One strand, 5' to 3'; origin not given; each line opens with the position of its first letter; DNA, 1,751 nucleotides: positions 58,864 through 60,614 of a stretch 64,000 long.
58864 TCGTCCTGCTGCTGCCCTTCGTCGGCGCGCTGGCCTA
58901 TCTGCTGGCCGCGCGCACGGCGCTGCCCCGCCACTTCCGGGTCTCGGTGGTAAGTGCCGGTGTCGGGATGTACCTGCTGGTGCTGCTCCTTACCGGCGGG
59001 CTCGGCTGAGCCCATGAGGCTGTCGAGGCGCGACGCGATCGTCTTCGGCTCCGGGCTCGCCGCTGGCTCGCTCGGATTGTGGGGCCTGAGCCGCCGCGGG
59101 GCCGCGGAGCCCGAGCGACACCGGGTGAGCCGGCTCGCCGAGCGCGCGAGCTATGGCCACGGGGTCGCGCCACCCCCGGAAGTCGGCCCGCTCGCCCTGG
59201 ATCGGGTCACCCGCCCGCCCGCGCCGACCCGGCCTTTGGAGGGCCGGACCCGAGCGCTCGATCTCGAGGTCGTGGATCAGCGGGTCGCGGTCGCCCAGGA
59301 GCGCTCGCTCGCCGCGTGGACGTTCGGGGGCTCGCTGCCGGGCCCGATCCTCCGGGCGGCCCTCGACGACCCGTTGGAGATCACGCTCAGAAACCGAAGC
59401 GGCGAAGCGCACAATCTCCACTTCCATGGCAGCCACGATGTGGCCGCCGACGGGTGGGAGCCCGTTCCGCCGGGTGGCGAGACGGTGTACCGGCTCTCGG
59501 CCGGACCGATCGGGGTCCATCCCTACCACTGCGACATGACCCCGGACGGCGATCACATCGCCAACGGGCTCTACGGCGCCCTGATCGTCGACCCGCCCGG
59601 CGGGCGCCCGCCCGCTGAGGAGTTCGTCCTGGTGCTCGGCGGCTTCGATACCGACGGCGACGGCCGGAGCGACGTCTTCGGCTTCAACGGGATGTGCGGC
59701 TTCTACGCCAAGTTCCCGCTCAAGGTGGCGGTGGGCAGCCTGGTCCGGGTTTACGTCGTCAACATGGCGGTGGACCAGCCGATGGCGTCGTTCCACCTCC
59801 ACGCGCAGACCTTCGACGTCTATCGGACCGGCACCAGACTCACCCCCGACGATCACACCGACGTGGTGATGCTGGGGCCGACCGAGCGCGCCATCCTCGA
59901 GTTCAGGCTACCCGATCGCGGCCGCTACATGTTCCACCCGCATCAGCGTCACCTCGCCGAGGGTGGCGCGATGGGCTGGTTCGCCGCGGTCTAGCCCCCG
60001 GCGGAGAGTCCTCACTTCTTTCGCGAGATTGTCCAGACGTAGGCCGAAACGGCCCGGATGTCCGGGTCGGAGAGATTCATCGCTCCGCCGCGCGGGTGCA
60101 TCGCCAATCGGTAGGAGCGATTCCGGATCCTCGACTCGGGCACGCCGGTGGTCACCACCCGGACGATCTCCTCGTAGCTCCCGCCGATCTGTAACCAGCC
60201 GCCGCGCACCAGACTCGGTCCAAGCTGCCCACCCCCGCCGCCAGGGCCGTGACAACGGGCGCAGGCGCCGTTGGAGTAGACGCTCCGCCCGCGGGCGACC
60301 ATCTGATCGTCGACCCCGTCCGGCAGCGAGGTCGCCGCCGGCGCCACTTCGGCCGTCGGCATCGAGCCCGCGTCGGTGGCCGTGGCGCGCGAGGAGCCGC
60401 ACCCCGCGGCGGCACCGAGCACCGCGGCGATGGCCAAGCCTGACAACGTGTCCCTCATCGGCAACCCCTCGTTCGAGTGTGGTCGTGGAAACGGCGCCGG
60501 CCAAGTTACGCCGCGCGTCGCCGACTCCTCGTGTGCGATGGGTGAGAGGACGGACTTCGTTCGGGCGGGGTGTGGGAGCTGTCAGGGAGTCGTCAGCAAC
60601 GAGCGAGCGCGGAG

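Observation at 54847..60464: Unusual periplasmic copper/haem gene cluster: two cupredoxin-NosD-like beta-helix lipoproteins, two PLDc_N mini-proteins, a NirK-like protein and a cytochrome c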

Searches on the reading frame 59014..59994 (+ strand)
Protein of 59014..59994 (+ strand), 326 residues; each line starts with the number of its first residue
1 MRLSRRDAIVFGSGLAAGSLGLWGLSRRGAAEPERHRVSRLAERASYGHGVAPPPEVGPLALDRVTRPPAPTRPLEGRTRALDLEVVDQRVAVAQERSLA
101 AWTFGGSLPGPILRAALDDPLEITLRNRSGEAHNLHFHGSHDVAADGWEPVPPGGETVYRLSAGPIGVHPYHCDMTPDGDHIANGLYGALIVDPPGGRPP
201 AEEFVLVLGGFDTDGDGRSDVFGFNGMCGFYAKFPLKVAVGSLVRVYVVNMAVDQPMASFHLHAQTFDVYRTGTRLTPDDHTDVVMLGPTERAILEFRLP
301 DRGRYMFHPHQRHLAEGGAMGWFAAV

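Call 3: search_protein_families(library=pfam, proteins=[window:59014-59994:+], max_evalue=0.01)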
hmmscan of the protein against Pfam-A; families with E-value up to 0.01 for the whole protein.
window:59014-59994:+ (326 aa): 2 families
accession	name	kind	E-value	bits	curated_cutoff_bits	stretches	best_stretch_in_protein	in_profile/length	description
PF07731.20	Cu-oxidase_2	-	1.6e-20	73.7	20.4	2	225-324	24-132/137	Multicopper oxidase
PF07732.21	Cu-oxidase_3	-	5.4e-16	59.2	21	1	89-195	5-117/119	Multicopper oxidase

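Call 4: search_protein_families(library=ncbifam, proteins=[window:59014-59994:+], max_evalue=0.01)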
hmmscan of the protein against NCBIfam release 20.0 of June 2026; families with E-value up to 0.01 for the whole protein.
window:59014-59994:+ (326 aa): 5 families
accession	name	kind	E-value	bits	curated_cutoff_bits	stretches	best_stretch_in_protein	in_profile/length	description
TIGR02376.1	Cu_nitrite_red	equivalog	1.8e-23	83.4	296.3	1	77-199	25-151/326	copper-containing nitrite reductase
TIGR01480.1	copper_res_A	subfamily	7.8e-12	44.4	478.95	2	76-208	42-178/593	copper resistance system multicopper oxidase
TIGR03388.1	ascorbase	equivalog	5.1e-05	22.1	614.8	1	101-198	22-125/542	L-ascorbate oxidase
TIGR03389.1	laccase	equivalog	5.9e-05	22.1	558.9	1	101-149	24-71/539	laccase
NF008205.1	PRK10965.1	equivalog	0.00015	20.8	525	1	80-192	46-163/529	multicopper oxidase CueO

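Call 6: search_solved_structures(query=window:59014-59994:+, max_evalue=0.001, show_alignments=3)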
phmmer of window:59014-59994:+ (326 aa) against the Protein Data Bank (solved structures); distinct sequences matched with E-value up to 0.001: 150 (the best 60 are shown).
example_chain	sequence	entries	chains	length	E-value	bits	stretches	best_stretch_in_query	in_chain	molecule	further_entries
3gdc_A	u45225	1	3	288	6.9e-58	199.7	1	67-324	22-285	Multicopper oxidase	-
7rab_A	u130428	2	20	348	3.6e-47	164.4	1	74-324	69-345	multicopper oxidase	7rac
9cck_C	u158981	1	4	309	6.6e-36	127.4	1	84-319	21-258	Copper-containing nitrite reductase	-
9cck_A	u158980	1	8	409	1.5e-35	126.2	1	84-319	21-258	Copper-containing nitrite reductase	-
2dv6_A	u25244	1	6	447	5.3e-30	108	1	68-322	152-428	Nitrite reductase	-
6tfd_A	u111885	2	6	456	1.3e-28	103.4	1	68-322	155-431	Copper-containing nitrite reductase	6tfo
6the_A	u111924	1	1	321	9.8e-28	100.5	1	70-321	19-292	Copper-containing nitrite reductase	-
2yqb_A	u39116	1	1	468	8.4e-27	97.5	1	65-312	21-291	COPPER-CONTAINING NITRITE REDUCTASE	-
6qpt_A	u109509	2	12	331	1.5e-26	96.6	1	65-312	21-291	Copper-containing nitrite reductase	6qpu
5obo_A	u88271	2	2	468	2e-26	96.2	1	65-312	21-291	Nitrite reductase, copper-containing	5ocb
8qgf_A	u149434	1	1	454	2.2e-26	96.1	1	65-218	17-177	Copper-containing nitrite reductase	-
9fui_A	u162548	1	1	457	3.2e-26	95.6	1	65-312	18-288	Copper-containing nitrite reductase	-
9fuk_A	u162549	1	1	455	3.2e-26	95.5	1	65-312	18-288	Copper-containing nitrite reductase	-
9fom_A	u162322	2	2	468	3.3e-26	95.5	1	65-312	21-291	Copper-containing nitrite reductase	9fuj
7r2u_A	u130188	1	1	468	3.4e-26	95.5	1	65-312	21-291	Copper-containing nitrite reductase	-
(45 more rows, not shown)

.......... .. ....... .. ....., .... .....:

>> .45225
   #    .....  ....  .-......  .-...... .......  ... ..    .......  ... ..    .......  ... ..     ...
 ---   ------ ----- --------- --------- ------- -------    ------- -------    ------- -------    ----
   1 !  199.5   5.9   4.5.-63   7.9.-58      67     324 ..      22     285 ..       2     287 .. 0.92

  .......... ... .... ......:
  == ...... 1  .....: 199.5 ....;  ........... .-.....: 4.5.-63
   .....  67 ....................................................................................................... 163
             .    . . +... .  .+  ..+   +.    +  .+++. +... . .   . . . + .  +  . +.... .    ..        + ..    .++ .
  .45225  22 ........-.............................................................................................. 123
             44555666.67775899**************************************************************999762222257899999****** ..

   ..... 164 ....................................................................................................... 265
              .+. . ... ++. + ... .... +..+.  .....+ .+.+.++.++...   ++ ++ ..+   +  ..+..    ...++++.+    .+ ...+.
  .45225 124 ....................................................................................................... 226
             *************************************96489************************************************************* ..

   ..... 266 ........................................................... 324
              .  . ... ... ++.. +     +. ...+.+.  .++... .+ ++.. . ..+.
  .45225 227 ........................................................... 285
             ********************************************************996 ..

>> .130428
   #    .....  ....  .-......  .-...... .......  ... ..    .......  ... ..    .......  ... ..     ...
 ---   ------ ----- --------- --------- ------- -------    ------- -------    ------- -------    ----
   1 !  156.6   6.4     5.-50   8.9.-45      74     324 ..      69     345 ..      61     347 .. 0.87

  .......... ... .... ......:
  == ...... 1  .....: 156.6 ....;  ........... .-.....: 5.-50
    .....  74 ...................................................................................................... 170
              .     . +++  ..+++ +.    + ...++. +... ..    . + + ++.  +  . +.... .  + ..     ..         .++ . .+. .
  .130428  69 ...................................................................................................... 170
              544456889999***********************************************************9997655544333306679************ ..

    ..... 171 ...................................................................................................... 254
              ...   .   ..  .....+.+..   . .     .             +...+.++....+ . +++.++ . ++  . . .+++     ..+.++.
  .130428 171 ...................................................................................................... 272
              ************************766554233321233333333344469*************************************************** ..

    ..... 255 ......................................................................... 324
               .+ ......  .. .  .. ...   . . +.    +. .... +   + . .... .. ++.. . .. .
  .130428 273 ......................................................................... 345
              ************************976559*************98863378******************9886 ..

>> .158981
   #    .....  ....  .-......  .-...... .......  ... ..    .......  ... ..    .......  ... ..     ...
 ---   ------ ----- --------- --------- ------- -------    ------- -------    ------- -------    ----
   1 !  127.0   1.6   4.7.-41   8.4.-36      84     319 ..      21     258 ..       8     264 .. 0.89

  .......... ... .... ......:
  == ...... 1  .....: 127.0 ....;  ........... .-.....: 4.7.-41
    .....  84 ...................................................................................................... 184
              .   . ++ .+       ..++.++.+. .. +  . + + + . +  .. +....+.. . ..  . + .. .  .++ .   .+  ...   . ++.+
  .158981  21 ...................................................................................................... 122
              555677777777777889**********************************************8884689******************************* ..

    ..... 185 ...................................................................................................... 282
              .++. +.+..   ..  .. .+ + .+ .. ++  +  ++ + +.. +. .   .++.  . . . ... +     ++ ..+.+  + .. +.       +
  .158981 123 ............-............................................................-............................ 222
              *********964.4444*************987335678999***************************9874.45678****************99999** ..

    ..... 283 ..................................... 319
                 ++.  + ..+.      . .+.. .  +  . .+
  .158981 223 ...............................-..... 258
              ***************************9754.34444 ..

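Call 21: find_homologous_proteins(query=window:59014-59994:+, max_evalue=1e-10)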
Query window:59014-59994:+ (326 aa): 1077 proteins with E <= 1e-10 among 8000 candidates; the best 120 are listed.
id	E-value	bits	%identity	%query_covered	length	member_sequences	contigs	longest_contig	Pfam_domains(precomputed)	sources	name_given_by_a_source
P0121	3.5e-208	709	95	100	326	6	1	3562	PF07731.21,PF07732.22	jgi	-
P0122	2.1e-142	492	69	100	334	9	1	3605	PF07731.21,PF07732.22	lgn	-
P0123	2.4e-141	489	67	100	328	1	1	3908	PF07731.21,PF07732.22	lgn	-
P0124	7.7e-138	477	63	99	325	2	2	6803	PF07731.21,PF07732.22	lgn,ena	-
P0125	1.7e-136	473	68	87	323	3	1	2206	PF07731.21,PF07732.22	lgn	-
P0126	3.2e-136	472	62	99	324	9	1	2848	PF07731.21,PF07732.22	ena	-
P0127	5.9e-135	468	62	100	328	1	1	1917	PF07731.21,PF07732.22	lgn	-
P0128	1.7e-134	466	66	92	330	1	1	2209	PF07731.21,PF07732.22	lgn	-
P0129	2.7e-134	466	62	100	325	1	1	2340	PF07731.21,PF07732.22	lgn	-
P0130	4.4e-134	465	68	86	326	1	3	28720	PF07731.21,PF07732.22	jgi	jgi:FtsP/CotA-like multicopper oxidase with cupredoxin domain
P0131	5.8e-134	465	64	99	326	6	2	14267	PF07731.21,PF07732.22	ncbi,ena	-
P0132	1.3e-133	464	67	86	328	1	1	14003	PF07731.21,PF07732.22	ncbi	ncbi:MAG: multicopper oxidase domain-containing protein [Gemmatimonadota bacterium]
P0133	1.6e-133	463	61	99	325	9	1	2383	PF07731.21,PF07732.22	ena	-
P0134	1.7e-132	460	62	99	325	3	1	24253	PF07731.21,PF07732.22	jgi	jgi:nitrite reductase (NO-forming)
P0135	2.0e-132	460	70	87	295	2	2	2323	PF07731.21,PF07732.22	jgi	jgi:FtsP/CotA-like multicopper oxidase with cupredoxin domain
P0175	1.1e-117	411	62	87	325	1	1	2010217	PF07731.21,PF07732.22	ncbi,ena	-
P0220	2.6e-108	380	58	92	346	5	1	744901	PF07731.21,PF07732.22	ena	-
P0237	2.9e-106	374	58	87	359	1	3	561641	PF07731.21,PF07732.22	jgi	jgi:nitrite reductase (NO-forming)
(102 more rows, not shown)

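Call 79: find_encoding_contigs(protein=P0175, flank=5000, max_places=1)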
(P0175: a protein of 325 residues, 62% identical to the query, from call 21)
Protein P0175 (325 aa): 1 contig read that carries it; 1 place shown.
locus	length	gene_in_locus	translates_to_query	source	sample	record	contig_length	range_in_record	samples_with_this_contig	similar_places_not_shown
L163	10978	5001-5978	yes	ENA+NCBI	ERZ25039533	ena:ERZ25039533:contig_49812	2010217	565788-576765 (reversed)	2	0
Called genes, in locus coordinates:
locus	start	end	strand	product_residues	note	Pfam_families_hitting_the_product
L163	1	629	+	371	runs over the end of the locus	PF04055:Radical_SAM, PF12544:LAM_C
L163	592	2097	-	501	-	PF17874:TPR_MalT (faint), PF00515:TPR_1 (faint), PF07719:TPR_2 (faint), PF13424:TPR_12, PF13374:TPR_10 (weak), PF13424:TPR_12, PF13487:HD_5, PF01966:HD, +2 more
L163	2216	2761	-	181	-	-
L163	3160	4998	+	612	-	PF00127:Copper-bind, PF13229:Beta_helix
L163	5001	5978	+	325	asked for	PF07732:Cu-oxidase_3, PF07731:Cu-oxidase_2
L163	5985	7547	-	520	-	PF00496:SBP_bac_5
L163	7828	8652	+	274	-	-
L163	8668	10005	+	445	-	PF00158:Sigma54_activat, PF14532:Sigma54_activ_2, PF25601:AAA_lid_14, PF02954:HTH_8 (weak)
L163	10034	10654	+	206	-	-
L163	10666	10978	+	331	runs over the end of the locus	PF13374:TPR_10 (faint), PF00515:TPR_1 (faint), PF13181:TPR_8 (faint), PF13176:TPR_7 (faint), PF13424:TPR_12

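Call 80: find_encoding_contigs(protein=P0220, flank=5000, max_places=1)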
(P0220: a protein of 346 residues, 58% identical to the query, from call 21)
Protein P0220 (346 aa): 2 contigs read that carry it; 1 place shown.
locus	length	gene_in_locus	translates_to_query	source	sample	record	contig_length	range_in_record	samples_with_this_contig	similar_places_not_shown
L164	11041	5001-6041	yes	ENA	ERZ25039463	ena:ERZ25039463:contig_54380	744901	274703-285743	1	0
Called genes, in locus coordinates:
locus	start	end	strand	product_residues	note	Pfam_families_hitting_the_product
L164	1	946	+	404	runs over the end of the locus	PF03435:Sacchrp_dh_NADP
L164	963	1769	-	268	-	PF13489:Methyltransf_23, PF01209:Ubie_methyltran (weak), PF13847:Methyltransf_31, PF08241:Methyltransf_11, PF08242:Methyltransf_12, PF13649:Methyltransf_25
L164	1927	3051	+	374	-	PF00355:Rieske, PF00848:Ring_hydroxyl_A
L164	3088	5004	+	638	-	PF13473:Cupredoxin_1 (weak), PF00127:Copper-bind, PF13229:Beta_helix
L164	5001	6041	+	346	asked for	PF07732:Cu-oxidase_3, PF07731:Cu-oxidase_2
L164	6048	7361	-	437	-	PF13191:AAA_16, PF13401:AAA_22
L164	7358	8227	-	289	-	PF17131:TP_0789-like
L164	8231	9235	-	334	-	-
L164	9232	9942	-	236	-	-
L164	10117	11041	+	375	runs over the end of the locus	PF06742:DUF1214 (weak)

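Call 81: find_encoding_contigs(protein=P0237, flank=5000, max_places=1)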
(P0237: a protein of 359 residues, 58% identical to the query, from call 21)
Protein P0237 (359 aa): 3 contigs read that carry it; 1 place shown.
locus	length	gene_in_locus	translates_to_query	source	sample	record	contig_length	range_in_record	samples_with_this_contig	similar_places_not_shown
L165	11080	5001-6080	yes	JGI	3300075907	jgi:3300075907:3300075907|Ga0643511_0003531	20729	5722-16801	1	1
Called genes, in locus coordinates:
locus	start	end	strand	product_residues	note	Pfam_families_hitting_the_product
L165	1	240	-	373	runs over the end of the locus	PF12704:MacB_PCD, PF02687:FtsX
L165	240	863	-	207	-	PF02607:B12-binding_2 (weak), PF02310:B12-binding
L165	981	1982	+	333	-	PF14249:Tocopherol_cycl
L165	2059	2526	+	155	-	PF10604:Polyketide_cyc2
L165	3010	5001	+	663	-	PF13473:Cupredoxin_1, PF00127:Copper-bind (weak), PF05048:NosD (weak), PF13229:Beta_helix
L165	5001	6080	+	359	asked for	PF07732:Cu-oxidase_3, PF07731:Cu-oxidase_2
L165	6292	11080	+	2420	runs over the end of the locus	-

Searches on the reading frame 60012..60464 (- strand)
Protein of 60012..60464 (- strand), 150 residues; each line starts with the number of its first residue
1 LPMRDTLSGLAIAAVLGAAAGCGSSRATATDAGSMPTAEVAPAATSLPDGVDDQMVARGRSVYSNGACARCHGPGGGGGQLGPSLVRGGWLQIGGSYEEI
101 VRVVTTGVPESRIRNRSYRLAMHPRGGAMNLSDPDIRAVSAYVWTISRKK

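Call 3: search_protein_families(library=pfam, proteins=[window:60012-60464:-], max_evalue=0.01)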
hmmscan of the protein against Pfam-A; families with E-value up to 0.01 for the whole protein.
window:60012-60464:- (150 aa): 2 families
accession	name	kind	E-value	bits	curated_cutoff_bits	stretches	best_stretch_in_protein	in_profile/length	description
PF13442.11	Cytochrome_CBB3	-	7.7e-12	45.8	27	1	56-143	3-68/68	Cytochrome C oxidase, cbb3-type, subunit III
PF00034.26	Cytochrom_C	-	2.8e-08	35.4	21.3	1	56-146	1-89/90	Cytochrome c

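Call 4: search_protein_families(library=ncbifam, proteins=[window:60012-60464:-], max_evalue=0.01)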
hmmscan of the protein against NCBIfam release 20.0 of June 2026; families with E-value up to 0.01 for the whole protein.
window:60012-60464:- (150 aa): 8 families
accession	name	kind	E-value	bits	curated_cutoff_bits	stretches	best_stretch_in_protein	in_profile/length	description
TIGR00782.1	ccoP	equivalog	2.8e-09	36.7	179.95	1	58-149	109-195/285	cytochrome-c oxidase, cbb3-type subunit III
NF050122.1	bc1_QcrC_actin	exception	4.9e-05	22.7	200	1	40-87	25-71/253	cytochrome bc1 complex diheme cytochrome c subunit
TIGR02603.1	CxxCH_TIGR02603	domain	0.00045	20.2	68.15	0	56-87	3-33/134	putative heme-binding domain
NF040971.1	cytc_ExtS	equivalog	0.00068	19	100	1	39-115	61-137/262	selenite/tellurite reduction operon c-type cytochrome lipoprotein ExtS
NF045774.1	cytochro_C551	exception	0.0019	18.1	118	1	3-107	1-85/110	cytochrome c551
TIGR03874.1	4cys_cytochr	equivalog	0.002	17.9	161.75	1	31-109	8-82/143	c-type cytochrome, methanol metabolism-related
NF011054.0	PRK14486.1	equivalog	0.0038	16.8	447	1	46-144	205-288/294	putative bifunctional cbb3-type cytochrome c oxidase subunit II/cytochrome c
NF033864.1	cytochrome579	equivalog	0.0073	16.1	280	1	34-81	26-75/179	cytochrome 579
